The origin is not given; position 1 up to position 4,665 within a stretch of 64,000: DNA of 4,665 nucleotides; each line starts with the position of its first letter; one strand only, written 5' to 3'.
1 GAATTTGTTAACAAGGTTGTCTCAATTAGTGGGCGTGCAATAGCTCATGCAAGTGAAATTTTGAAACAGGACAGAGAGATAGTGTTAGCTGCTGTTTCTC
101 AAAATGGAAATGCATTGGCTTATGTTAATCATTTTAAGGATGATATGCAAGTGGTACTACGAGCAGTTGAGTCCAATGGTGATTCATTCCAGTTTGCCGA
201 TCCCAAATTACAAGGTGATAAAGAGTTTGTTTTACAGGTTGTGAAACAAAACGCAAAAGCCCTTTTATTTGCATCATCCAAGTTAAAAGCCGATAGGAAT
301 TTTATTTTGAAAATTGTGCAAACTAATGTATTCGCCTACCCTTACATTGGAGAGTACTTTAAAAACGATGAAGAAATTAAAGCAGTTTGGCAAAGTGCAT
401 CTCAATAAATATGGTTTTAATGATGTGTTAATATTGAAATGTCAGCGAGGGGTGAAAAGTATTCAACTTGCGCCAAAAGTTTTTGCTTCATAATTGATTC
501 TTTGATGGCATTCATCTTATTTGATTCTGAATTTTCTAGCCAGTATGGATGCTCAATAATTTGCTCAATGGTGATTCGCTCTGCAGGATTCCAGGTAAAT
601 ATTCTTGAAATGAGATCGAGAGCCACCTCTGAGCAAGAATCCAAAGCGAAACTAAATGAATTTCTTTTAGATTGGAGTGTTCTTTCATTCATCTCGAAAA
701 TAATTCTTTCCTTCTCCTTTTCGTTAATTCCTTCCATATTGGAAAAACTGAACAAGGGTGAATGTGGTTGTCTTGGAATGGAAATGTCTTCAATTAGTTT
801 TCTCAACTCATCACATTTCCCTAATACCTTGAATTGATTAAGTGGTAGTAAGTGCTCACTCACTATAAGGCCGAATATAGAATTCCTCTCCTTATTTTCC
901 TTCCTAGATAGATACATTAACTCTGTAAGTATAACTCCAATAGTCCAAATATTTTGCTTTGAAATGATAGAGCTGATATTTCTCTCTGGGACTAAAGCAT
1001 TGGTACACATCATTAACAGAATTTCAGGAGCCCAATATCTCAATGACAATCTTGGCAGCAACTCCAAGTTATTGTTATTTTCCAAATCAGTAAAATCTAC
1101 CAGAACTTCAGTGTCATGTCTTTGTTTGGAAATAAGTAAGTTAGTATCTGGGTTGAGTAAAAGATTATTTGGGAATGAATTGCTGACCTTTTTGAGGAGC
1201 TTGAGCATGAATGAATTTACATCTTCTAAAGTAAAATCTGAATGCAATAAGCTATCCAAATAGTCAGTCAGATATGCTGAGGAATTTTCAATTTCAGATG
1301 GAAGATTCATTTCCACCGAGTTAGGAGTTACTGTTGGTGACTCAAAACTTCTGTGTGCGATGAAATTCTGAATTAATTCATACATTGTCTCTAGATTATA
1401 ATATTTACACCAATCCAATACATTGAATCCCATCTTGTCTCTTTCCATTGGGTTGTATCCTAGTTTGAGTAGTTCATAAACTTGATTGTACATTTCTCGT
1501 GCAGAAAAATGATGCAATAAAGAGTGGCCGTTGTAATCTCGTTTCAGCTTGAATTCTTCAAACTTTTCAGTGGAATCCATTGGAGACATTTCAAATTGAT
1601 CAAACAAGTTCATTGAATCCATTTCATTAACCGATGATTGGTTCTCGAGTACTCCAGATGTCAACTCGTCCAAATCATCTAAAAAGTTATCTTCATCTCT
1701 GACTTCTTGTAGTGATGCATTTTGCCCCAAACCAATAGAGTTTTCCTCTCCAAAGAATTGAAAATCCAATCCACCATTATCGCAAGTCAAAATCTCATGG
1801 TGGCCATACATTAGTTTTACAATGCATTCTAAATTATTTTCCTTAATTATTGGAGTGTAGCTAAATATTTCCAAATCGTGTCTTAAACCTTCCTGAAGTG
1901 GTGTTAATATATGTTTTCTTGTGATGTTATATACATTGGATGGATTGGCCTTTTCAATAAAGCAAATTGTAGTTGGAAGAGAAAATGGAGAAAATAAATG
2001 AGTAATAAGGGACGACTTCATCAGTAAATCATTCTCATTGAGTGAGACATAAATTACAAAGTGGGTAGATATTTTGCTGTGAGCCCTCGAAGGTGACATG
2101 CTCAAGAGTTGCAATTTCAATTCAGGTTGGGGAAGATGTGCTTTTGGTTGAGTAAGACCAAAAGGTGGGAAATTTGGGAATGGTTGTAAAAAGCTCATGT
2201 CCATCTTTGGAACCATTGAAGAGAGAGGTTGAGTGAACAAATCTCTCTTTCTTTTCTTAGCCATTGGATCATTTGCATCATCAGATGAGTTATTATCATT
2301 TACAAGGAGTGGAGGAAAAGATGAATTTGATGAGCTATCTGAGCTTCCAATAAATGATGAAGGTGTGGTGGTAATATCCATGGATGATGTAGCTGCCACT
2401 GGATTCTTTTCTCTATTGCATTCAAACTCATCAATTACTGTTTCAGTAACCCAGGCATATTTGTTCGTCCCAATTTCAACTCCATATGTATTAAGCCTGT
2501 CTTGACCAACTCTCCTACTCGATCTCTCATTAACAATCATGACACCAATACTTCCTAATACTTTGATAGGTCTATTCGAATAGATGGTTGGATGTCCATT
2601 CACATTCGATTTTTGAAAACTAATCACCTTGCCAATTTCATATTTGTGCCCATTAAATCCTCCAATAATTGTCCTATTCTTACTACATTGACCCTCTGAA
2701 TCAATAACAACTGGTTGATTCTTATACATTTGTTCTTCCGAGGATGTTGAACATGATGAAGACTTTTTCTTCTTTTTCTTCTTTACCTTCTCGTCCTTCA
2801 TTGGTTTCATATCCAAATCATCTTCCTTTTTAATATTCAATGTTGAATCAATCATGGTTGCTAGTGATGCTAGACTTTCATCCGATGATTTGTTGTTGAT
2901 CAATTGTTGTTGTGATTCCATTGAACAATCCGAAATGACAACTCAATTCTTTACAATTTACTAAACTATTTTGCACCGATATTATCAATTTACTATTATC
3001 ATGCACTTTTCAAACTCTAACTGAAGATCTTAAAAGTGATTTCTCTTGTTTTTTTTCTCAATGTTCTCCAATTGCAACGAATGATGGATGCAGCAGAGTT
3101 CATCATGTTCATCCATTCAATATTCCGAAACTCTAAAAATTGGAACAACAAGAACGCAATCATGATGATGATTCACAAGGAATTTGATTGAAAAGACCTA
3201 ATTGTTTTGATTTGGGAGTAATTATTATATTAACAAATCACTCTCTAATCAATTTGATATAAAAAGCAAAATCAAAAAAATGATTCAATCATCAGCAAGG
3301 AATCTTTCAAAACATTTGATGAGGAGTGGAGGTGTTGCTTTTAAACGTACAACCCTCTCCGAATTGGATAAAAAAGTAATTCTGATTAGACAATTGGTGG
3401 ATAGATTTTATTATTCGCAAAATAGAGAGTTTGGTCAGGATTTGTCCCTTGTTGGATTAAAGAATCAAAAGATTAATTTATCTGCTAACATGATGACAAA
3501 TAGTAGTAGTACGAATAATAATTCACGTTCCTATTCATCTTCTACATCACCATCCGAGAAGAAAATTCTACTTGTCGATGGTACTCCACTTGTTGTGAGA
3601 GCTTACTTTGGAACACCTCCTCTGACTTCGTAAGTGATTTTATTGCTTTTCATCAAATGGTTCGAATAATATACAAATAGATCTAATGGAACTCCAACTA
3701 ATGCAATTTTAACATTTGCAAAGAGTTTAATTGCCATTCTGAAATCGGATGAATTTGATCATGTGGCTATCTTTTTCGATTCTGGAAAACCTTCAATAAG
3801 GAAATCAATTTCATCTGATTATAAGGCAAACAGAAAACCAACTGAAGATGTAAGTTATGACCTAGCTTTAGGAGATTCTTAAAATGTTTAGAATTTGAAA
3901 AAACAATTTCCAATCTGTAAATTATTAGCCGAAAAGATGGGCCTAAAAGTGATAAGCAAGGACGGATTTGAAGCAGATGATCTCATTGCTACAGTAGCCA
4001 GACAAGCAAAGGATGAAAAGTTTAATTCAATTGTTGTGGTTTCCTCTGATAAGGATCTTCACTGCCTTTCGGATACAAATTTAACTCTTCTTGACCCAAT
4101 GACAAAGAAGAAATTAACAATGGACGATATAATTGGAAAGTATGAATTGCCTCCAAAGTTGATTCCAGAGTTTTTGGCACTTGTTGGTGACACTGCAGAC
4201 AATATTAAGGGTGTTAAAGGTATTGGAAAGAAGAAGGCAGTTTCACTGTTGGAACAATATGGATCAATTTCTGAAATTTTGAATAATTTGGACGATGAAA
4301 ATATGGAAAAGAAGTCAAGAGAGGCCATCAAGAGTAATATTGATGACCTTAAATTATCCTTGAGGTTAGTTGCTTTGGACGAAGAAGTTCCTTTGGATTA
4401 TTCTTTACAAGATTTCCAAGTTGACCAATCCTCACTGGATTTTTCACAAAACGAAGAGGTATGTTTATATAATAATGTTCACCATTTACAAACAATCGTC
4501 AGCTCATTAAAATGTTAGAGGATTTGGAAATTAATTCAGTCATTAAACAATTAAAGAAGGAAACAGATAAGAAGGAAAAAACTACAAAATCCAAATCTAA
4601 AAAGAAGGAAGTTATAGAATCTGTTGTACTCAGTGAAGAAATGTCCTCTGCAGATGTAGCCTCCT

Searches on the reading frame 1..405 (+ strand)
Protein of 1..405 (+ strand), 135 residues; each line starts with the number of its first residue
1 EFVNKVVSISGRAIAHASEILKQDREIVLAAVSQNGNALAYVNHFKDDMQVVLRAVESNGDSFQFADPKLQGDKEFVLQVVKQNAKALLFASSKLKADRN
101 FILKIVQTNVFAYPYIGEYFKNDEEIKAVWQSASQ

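Call 14: search_protein_families(library=pfam, proteins=[window:1-405:+], max_evalue=0.01)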
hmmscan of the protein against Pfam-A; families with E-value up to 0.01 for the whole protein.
window:1-405:+ (135 aa): 1 family
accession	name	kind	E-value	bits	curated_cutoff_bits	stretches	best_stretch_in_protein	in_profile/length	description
PF13475.11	DUF4116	-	1.7e-40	136.8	24.9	3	1-43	3-45/49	Domain of unknown function (DUF4116)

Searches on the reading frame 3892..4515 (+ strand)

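Call 14: search_protein_families(library=pfam, proteins=[window:3892-4515:+], max_evalue=0.01)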
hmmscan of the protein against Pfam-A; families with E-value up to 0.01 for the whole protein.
window:3892-4515:+ (208 aa): 3 families
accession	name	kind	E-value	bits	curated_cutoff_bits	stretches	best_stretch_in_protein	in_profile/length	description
PF01367.25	5_3_exonuc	-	1.3e-27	96.6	40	1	87-179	2-93/97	5'-3' exonuclease, C-terminal SAM fold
PF02739.22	5_3_exonuc_N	-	3.7e-18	66.2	34.3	1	2-84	81-163/164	5'-3' exonuclease, N-terminal resolvase-like domain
PF14520.12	HHH_5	-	0.00047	21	27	1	106-132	5-32/57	Helix-hairpin-helix domain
